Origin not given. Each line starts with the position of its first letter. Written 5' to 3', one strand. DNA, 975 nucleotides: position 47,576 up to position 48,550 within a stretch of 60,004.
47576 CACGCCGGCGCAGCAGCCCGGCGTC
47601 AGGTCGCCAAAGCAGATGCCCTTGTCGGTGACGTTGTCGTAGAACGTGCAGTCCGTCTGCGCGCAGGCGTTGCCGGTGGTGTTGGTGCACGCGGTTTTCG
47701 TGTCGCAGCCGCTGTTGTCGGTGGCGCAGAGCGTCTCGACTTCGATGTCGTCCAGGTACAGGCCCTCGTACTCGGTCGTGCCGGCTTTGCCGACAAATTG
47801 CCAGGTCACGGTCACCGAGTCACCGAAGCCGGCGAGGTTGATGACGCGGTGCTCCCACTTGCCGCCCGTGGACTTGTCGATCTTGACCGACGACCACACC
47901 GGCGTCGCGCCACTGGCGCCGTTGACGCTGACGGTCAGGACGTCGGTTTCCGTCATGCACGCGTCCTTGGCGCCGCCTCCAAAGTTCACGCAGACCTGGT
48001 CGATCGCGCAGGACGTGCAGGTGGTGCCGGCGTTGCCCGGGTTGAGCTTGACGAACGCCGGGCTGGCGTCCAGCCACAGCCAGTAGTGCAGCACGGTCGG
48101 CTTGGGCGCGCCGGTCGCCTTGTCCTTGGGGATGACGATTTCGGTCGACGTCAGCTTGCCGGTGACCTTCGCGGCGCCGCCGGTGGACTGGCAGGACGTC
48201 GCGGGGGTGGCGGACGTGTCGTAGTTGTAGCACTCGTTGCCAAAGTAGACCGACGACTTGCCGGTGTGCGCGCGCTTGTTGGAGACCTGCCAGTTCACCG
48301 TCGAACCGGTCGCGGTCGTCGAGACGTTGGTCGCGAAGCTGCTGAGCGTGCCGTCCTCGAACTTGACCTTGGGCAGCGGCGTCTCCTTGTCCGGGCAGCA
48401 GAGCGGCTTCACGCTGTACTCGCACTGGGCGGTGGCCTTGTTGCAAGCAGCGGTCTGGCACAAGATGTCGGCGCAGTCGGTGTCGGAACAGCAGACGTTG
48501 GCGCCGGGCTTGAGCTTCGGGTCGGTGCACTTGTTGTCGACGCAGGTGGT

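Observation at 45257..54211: Nine copies of one beta-sandwich module joined by CC-delimited Dictyostelium-type Cys repeats across three tandem paralogs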

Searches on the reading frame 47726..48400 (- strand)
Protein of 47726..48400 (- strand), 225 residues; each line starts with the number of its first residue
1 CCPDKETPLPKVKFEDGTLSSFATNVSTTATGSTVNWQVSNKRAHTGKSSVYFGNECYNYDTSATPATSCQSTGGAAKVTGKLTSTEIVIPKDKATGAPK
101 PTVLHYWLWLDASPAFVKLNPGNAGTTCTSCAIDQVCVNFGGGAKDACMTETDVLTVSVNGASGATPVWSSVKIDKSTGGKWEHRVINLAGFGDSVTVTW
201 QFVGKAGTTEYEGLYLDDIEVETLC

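Call 15: search_solved_structures(query=A1, max_evalue=10, show_alignments=2)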
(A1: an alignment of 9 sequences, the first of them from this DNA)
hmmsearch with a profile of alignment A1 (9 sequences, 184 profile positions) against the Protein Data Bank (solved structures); distinct sequences matched with E-value up to 10: 1.
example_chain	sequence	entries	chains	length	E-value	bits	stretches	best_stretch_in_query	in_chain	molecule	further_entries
4yu5_A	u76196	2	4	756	0.00012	25.2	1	65-181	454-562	Immune inhibitor A, metalloprotease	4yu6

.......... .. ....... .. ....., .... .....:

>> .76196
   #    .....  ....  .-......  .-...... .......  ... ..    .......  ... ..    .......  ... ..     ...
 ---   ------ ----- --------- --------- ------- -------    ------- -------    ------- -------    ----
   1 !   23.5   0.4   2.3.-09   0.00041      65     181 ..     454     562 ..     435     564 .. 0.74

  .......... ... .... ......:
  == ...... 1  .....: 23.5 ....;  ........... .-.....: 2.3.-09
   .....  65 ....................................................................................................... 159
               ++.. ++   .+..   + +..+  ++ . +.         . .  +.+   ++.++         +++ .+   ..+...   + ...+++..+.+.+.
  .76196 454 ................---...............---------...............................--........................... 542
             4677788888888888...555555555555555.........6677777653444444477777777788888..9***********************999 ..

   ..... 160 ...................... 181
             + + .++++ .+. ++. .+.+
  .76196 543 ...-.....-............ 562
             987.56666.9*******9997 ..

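Call 58: search_protein_representatives(alignment_id=A1)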
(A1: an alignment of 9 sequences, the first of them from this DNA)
Query: 9 sequences, 184 profile positions. Proteins with E-value up to 0.001 (for the whole library): 6528; up to 1e-10: 2227; up to 1e-30: 368. The best 150 are listed.
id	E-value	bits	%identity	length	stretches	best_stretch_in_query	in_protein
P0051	1.7e-161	549.6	-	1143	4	1-184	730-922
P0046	8.8e-158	537.5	-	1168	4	1-184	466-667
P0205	1.3e-151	517.5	-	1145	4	1-184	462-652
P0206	2.6e-148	506.6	-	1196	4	1-184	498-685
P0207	7.2e-145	495.4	-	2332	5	1-184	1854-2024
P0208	7.9e-143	488.8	-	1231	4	1-184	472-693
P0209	4.4e-139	476.6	-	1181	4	1-184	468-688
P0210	1.4e-138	474.9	-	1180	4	1-184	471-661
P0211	2.9e-137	470.6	-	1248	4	1-184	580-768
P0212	5.4e-126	433.9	-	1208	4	1-184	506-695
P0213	1.3e-123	426.1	-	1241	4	1-184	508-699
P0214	1.4e-120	416.3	-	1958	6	1-184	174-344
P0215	3.9e-120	414.8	-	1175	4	1-184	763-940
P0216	2.8e-116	402.2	-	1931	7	1-184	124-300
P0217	2.0e-113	393.0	-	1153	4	1-184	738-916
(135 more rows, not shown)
